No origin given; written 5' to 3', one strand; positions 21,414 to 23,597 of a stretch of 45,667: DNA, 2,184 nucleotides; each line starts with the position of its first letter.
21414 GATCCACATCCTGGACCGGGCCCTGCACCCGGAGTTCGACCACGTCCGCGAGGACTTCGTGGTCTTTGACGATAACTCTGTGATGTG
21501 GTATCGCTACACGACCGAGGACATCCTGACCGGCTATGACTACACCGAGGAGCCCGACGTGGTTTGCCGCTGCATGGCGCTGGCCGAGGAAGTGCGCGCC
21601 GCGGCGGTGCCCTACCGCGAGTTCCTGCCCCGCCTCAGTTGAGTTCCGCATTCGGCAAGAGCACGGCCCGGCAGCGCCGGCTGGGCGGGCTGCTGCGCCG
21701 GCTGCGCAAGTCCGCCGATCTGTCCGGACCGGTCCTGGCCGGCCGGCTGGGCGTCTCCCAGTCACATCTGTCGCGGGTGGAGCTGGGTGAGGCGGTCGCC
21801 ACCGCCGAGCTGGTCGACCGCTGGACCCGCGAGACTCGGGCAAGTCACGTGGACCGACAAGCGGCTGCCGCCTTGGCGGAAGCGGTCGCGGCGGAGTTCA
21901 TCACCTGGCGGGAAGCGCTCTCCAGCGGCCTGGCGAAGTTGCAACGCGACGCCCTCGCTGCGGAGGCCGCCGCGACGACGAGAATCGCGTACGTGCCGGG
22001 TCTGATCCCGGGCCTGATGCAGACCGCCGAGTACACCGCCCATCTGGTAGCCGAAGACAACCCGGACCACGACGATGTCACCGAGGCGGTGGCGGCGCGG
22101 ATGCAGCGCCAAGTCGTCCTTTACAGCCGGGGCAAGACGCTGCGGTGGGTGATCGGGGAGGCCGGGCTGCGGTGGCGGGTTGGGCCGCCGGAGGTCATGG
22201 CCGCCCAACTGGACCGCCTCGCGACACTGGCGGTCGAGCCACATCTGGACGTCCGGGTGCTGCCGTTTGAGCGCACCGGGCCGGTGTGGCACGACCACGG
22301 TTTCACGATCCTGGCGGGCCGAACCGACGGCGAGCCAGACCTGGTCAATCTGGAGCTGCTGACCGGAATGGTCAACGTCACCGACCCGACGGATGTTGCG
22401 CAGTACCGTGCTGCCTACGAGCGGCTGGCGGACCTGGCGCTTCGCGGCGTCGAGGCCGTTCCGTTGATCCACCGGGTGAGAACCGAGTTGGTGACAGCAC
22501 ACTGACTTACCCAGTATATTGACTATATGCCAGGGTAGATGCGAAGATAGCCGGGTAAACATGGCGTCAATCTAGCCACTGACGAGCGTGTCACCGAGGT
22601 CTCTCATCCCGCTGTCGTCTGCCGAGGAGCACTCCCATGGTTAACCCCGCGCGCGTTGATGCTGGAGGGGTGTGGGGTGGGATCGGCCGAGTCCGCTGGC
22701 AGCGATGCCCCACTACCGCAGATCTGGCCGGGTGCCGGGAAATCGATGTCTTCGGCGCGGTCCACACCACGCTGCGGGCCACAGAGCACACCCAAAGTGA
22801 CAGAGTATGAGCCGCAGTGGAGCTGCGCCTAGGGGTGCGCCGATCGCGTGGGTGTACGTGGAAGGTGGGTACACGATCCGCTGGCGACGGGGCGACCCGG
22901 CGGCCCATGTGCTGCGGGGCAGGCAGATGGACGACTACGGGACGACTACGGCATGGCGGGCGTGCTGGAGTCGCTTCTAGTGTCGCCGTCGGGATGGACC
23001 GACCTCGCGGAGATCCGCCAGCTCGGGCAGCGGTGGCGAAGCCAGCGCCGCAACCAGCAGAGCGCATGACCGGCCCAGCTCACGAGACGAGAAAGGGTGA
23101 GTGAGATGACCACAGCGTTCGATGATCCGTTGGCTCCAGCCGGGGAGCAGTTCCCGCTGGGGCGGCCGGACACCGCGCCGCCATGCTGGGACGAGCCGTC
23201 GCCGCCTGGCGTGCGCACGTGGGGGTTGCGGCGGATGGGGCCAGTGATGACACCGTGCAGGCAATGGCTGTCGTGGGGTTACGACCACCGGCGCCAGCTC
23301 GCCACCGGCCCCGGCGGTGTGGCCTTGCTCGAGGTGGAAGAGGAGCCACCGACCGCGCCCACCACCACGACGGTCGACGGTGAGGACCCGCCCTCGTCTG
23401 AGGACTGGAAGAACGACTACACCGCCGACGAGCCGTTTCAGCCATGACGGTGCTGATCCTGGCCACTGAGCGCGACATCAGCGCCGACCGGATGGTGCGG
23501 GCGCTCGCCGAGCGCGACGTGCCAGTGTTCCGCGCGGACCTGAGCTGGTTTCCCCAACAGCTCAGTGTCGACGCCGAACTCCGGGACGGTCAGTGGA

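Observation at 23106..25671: Graspetide cluster with dedicated PIMT-like methyltransferase: candidate aspartimidylated graspetide (fuscimiditide/amycolimiditide-like)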

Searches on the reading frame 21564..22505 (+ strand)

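Call 5: search_protein_families(library=pfam, proteins=[window:21564-22505:+], max_evalue=0.01)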
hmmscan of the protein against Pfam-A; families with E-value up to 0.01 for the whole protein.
window:21564-22505:+ (313 aa): 4 families
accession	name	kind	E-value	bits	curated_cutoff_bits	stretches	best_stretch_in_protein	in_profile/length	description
PF19054.6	DUF5753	-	2.1e-43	148.5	23.4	1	127-303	1-177/178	Domain of unknown function (DUF5753)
PF13560.12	HTH_31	-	2.1e-09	38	27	1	39-98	1-61/64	Helix-turn-helix domain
PF01381.28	HTH_3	-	6.9e-05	23.2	23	1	44-86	1-43/55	Helix-turn-helix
PF19460.4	DUF5997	-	0.0069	17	27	0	44-85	42-83/108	Family of unknown function (DUF5997)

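Call 6: search_protein_families(library=ncbifam, proteins=[window:21564-22505:+], max_evalue=0.1)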
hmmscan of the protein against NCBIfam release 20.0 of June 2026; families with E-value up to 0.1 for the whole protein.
window:21564-22505:+ (313 aa): 6 families
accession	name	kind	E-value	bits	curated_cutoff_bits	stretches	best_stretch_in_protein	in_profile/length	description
NF058600.1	TransRegSco1979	equivalog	2.5e-31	108.8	350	1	33-309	2-280/280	Sco1979 family transcriptional regulator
NF041575.1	antitoxPezA_Strep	equivalog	0.00034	20.6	290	1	41-101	3-63/158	type II toxin-antitoxin system antitoxin PezA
TIGR03070.1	couple_hipB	subfamily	0.0013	18.6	71.65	1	39-80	2-43/58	type II toxin-antitoxin system Y4mF family antitoxin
TIGR02612.1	mob_myst_A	hypoth_equivalog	0.0085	16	122.6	1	40-82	26-68/150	mobile mystery protein A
NF006015.0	PRK08154.1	subfamily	0.033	13.3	204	1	37-88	28-79/314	anaerobic benzoate catabolism transcriptional regulator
NF041951.1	phage_RstR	subfamily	0.079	13.2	80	0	44-86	7-49/108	RstR family transcriptional repressor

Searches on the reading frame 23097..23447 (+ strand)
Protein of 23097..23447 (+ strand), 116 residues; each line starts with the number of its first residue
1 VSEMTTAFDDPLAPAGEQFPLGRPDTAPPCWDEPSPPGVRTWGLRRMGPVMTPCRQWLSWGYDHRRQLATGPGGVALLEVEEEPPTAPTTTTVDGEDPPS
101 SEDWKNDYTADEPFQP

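Call 5: search_protein_families(library=pfam, proteins=[window:23097-23447:+], max_evalue=0.01)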
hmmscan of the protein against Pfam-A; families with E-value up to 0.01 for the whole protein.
window:23097-23447:+ (116 aa): 0 families

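Call 6: search_protein_families(library=ncbifam, proteins=[window:23097-23447:+], max_evalue=0.1)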
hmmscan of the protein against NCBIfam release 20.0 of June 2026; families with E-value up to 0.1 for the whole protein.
window:23097-23447:+ (116 aa): 1 family
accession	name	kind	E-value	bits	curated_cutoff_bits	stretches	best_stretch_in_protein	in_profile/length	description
TIGR04186.1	GRASP_targ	domain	0.0012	18.9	25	1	42-105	4-66/72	putative ATP-grasp-modified RiPP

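Call 9: find_homologous_proteins(query=window:23097-23447:+, max_evalue=0.01)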
Query window:23097-23447:+ (116 aa): 47 proteins with E <= 0.01 among 52 candidates.
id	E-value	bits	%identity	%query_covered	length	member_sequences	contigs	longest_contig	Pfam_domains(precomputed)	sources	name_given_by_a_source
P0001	6.8e-59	216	87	97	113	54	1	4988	-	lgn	-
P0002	5.1e-57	210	81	97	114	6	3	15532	-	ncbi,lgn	-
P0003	7.6e-52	193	80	96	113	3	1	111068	-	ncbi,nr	ncbi:MAG: hypothetical protein GEU83_02555 [Pseudonocardiaceae bacterium]|nr:hypothetical protein [P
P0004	2.4e-51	191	78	97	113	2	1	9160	-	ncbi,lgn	ncbi:MAG: hypothetical protein ACRDT0_18430 [Pseudonocardiaceae bacterium]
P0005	2.0e-49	185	74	97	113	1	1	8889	-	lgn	-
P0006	7.2e-49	183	75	94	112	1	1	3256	-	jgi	jgi:putative ATP-grasp target RiPP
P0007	1.1e-48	183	75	97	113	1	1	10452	-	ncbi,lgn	-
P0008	4.0e-48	181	77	97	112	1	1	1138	-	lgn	-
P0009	4.6e-48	181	75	96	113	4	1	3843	-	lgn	-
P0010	1.1e-47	179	75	97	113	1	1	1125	-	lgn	-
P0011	1.2e-47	179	74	97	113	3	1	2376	-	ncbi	-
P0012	3.7e-46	174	74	96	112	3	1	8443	-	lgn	-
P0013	3.9e-46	174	73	97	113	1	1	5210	-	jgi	jgi:putative ATP-grasp target RiPP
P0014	1.2e-45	173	74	97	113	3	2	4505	-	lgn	-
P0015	1.4e-45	173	74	96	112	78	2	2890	-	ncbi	-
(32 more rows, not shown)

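Call 31: find_related_loci(query=A1, collection=genome_contigs, flank=6000)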
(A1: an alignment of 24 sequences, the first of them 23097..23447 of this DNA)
Query A1 (116 aa) in genome_contigs; peptide patterns used: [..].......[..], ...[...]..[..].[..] (x = any residue, [..] = any of these).
66 stretches matched a pattern; 30 encode a relative of the query (tblastn E <= 1e-3); 30 distinct loci.
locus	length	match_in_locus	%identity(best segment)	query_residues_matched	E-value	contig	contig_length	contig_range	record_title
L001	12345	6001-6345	85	2-116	2e-62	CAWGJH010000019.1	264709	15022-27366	MAG: uncultured Actinomycetota bacterium isolate MFD09603.bin.2.80 genome assembly, contig: contig_6081, whole genome sh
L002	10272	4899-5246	86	1-116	9e-62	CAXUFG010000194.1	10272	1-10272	MAG TPA_asm: uncultured Pseudonocardiaceae bacterium isolate public_SRR14722287_metawrap_bin.1 genome assembly, contig:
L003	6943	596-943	79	1-116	4e-60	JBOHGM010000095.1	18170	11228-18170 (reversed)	MAG: Pseudonocardiaceae bacterium isolate SD8046_metabat2.bin.1 NODE_129_length_18170_cov_15.682536, whole genome shotgu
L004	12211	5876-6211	79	3-114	4e-55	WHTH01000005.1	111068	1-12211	MAG: Pseudonocardiaceae bacterium isolate Dino_bin31 k141_72435_length_111068_cov_59.2497, whole genome shotgun sequence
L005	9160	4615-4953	78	4-116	5e-54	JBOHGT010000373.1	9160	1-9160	MAG: Pseudonocardiaceae bacterium isolate SC-S_metawrap_bin.115 k127_6546722, whole genome shotgun sequence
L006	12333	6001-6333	73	6-116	5e-48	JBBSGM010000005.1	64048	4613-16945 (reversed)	MAG: Mycobacteriales bacterium isolate LS2_sbin.39 LS2_sbin.39_K_88556_L_64048_cov_58.9537, whole genome shotgun sequenc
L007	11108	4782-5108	72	6-114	1e-47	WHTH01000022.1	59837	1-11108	MAG: Pseudonocardiaceae bacterium isolate Dino_bin31 k141_521262_length_59837_cov_60.5579, whole genome shotgun sequence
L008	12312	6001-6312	51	10-112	2e-26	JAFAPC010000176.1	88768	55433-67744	MAG: Pseudonocardiales bacterium isolate CP_BM_ER_28 BM_ER_k147_4328151, whole genome shotgun sequence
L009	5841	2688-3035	48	1-116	8e-26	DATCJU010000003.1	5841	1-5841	MAG TPA_asm: Pseudonocardiaceae bacterium isolate SMAG_U7078 k141_81187, whole genome shotgun sequence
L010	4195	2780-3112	49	8-113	5e-22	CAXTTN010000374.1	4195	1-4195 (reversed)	MAG TPA_asm: uncultured Pseudonocardia sp. isolate public_SRR11456921_metawrap_bin.5 genome assembly, contig: public_SRR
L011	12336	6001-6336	42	2-113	4e-21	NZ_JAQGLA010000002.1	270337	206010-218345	Saccharopolyspora oryzae strain WRP15-2 NODE_2_length_270337_cov_8.610373, whole genome shotgun sequence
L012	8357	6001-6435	40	3-116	3e-20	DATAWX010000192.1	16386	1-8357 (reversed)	MAG TPA_asm: Pseudonocardiaceae bacterium isolate SMAG_U5637 k141_599544, whole genome shotgun sequence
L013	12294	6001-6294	48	10-107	1e-19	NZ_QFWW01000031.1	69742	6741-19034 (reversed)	Lentzea terrae strain NEAU-LZS 42 scaffold33, whole genome shotgun sequence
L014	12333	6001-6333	46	2-107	2e-19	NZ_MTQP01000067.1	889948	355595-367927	Saccharothrix sp. ALI-22-I Contig71, whole genome shotgun sequence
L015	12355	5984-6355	42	4-116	3e-19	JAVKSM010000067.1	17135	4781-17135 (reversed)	MAG: Pseudonocardiaceae bacterium isolate PQ2_20S_bin_6 c_000000000236, whole genome shotgun sequence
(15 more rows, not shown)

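Call 52: search_protein_families(library=ncbifam, proteins=[L003:1902-3071:+, L004:7167-8351:+, L006:7292-8443:+, L003:596-946:+, L004:5876-6220:+, L013:6001-6297:+, L011:6001-6348:+, window:23106-23447:+], max_evalue=0.01)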
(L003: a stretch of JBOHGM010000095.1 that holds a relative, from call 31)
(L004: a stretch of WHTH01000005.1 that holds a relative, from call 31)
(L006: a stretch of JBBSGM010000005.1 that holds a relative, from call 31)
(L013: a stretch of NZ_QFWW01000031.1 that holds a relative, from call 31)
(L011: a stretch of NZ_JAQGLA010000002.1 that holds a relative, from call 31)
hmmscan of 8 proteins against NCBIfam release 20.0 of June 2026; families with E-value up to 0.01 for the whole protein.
L003:1902-3071:+ (389 aa): 34 families (the best 25 are shown)
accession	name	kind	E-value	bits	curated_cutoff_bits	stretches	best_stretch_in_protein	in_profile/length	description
TIGR04188.1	methyltr_grsp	subfamily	7.4e-106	354.6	380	1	11-366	1-361/363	ATP-grasp peptide maturase system methyltransferase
TIGR04364.1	methyltran_FxLD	equivalog_domain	3.1e-38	131.9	320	1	65-249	43-220/394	methyltransferase, FxLD system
NF001453.0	PRK00312.1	equivalog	3.4e-29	102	188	1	94-213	64-182/217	protein-L-isoaspartate(D-aspartate) O-methyltransferase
NF010549.0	PRK13942.1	equivalog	1.1e-28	100.3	282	1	93-208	60-177/215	protein-L-isoaspartate O-methyltransferase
TIGR00080.1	pimt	equivalog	2.5e-22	79.8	159.05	1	93-210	60-179/216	protein-L-isoaspartate O-methyltransferase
NF010550.0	PRK13943.1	equivalog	5e-22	78.5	359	1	91-217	61-191/322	protein-L-isoaspartate O-methyltransferase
NF043040.1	corrin_prot_MT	hypoth_equivalog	8e-08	32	180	1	98-186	30-119/216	corrinoid protein-associated methyltransferase CpaM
NF001785.0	PRK00517.2-2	equivalog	4.6e-07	29.3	188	1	95-183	131-217/282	50S ribosomal protein L11 methyltransferase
NF011529.0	PRK14968.1-3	equivalog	2.2e-06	27.3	162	1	102-152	26-74/198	putative methyltransferase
TIGR03534.1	RF_mod_PrmC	equivalog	1.7e-05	24.4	199.1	1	98-183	76-162/253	peptide chain release factor N(5)-glutamine methyltransferase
NF045667.1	MTase_DVU1556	equivalog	2.5e-05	23.9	155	1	98-190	10-97/213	DVU_1556 family methyltransferase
NF011530.0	PRK14968.1-4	equivalog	2.9e-05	23.5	243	1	107-153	36-81/202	putative methyltransferase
NF001790.0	PRK00517.3-3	equivalog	5.3e-05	22.7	269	1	102-167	115-178/262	50S ribosomal protein L11 methyltransferase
NF047649.1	MTase_UXPK_star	exception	0.0001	21.4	460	1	108-182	75-151/283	methyltransferase/UXPK-star double selenoprotein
TIGR02021.1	BchM-ChlM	equivalog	0.00034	20.1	158.9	1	99-183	41-124/218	magnesium protoporphyrin IX methyltransferase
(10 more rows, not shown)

L004:7167-8351:+ (394 aa): 25 families
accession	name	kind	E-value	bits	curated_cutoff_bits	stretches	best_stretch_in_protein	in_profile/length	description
TIGR04188.1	methyltr_grsp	subfamily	1.2e-106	357.2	380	1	11-373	1-361/363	ATP-grasp peptide maturase system methyltransferase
TIGR04364.1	methyltran_FxLD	equivalog_domain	8.8e-36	123.8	320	1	88-269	60-234/394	methyltransferase, FxLD system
NF001453.0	PRK00312.1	equivalog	4.8e-29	101.5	188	1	94-228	64-197/217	protein-L-isoaspartate(D-aspartate) O-methyltransferase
NF010549.0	PRK13942.1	equivalog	3.3e-27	95.4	282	1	93-227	60-194/215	protein-L-isoaspartate O-methyltransferase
TIGR00080.1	pimt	equivalog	2.5e-23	83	159.05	1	93-226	60-194/216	protein-L-isoaspartate O-methyltransferase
NF010550.0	PRK13943.1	equivalog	3.1e-23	82.4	359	1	91-231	61-204/322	protein-L-isoaspartate O-methyltransferase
NF043040.1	corrin_prot_MT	hypoth_equivalog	1.8e-06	27.6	180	1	90-190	22-123/216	corrinoid protein-associated methyltransferase CpaM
NF001785.0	PRK00517.2-2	equivalog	6.3e-06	25.5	188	1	95-183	131-217/282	50S ribosomal protein L11 methyltransferase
NF011530.0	PRK14968.1-4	equivalog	1.2e-05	24.7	243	1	107-152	36-80/202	putative methyltransferase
NF045667.1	MTase_DVU1556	equivalog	1.6e-05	24.5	155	1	98-192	10-99/213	DVU_1556 family methyltransferase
NF011529.0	PRK14968.1-3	equivalog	4.6e-05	22.9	162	1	102-152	26-74/198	putative methyltransferase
TIGR03534.1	RF_mod_PrmC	equivalog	0.00025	20.6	199.1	1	97-152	75-130/253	peptide chain release factor N(5)-glutamine methyltransferase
NF001790.0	PRK00517.3-3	equivalog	0.00048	19.6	269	1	103-152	113-163/262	50S ribosomal protein L11 methyltransferase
TIGR00755.1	ksgA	equivalog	0.00096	18.5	171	1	98-155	17-72/256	16S rRNA (adenine(1518)-N(6)/adenine(1519)-N(6))-dimethyltransferase RsmA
NF001240.0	PRK00216.1-1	equivalog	0.00097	18.3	378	1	104-160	57-114/251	bifunctional demethylmenaquinone methyltransferase/2-methoxy-6-polyprenyl-1,4-benzoquinol methylase UbiE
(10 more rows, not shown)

L006:7292-8443:+ (383 aa): 29 families (the best 25 are shown)
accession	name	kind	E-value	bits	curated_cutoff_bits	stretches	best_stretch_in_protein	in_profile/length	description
TIGR04188.1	methyltr_grsp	subfamily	8.5e-109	364.2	380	1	11-364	1-361/363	ATP-grasp peptide maturase system methyltransferase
TIGR04364.1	methyltran_FxLD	equivalog_domain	2.1e-39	135.7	320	2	89-244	61-215/394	methyltransferase, FxLD system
NF001453.0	PRK00312.1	equivalog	3.5e-31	108.4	188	1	94-228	64-197/217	protein-L-isoaspartate(D-aspartate) O-methyltransferase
NF010549.0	PRK13942.1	equivalog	3.6e-30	105.1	282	1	93-224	60-191/215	protein-L-isoaspartate O-methyltransferase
TIGR00080.1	pimt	equivalog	4.3e-26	92.1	159.05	1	93-209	60-178/216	protein-L-isoaspartate O-methyltransferase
NF010550.0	PRK13943.1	equivalog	8.7e-23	80.9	359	1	91-219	61-193/322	protein-L-isoaspartate O-methyltransferase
NF011530.0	PRK14968.1-4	equivalog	4.6e-07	29.4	243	1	107-153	36-81/202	putative methyltransferase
NF043040.1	corrin_prot_MT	hypoth_equivalog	1.1e-06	28.3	180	1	101-181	33-114/216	corrinoid protein-associated methyltransferase CpaM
NF001785.0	PRK00517.2-2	equivalog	1.9e-05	24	188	1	95-182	131-216/282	50S ribosomal protein L11 methyltransferase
NF047649.1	MTase_UXPK_star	exception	2.8e-05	23.3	460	1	108-182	75-151/283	methyltransferase/UXPK-star double selenoprotein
TIGR03534.1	RF_mod_PrmC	equivalog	4.4e-05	23.1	199.1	1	98-182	76-161/253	peptide chain release factor N(5)-glutamine methyltransferase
NF011529.0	PRK14968.1-3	equivalog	5.2e-05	22.8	162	1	102-152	26-74/198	putative methyltransferase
NF045667.1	MTase_DVU1556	equivalog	9.6e-05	21.9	155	1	98-186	10-93/213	DVU_1556 family methyltransferase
NF002463.0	PRK01683.1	equivalog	0.00014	21.6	297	1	103-159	24-80/258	trans-aconitate 2-methyltransferase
NF008823.0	PRK11873.1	subfamily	0.00014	21.4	263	1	106-161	73-129/272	arsenite methyltransferase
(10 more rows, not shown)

L003:596-946:+ (116 aa): 1 family
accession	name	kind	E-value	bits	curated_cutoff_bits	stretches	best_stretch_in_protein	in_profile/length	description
TIGR04186.1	GRASP_targ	domain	0.00099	19.2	25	1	42-96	4-61/72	putative ATP-grasp-modified RiPP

L004:5876-6220:+ (114 aa): 1 family
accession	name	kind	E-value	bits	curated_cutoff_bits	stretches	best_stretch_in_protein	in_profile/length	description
TIGR04186.1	GRASP_targ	domain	2.4e-05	24.3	25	1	38-94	2-61/72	putative ATP-grasp-modified RiPP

L013:6001-6297:+ (98 aa): 1 family
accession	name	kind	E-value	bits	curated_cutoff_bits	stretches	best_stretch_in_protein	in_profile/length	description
TIGR04186.1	GRASP_targ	domain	4.2e-08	33.2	25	1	30-87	1-60/72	putative ATP-grasp-modified RiPP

L011:6001-6348:+ (115 aa): 1 family
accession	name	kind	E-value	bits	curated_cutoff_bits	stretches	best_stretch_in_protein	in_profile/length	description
TIGR04186.1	GRASP_targ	domain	2.5e-05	24.3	25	1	39-104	2-70/72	putative ATP-grasp-modified RiPP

window:23106-23447:+ (113 aa): 1 family
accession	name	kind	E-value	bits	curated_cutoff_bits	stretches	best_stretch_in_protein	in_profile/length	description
TIGR04186.1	GRASP_targ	domain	0.0012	18.9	25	1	39-102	4-66/72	putative ATP-grasp-modified RiPP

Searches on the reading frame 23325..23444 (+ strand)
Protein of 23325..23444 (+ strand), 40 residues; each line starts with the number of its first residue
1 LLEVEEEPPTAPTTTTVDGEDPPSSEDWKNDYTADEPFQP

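Call 20: search_solved_structures(query=window:23325-23444:+, max_evalue=10, show_alignments=3)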
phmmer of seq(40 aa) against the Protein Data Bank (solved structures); distinct sequences matched with E-value up to 10: 0.
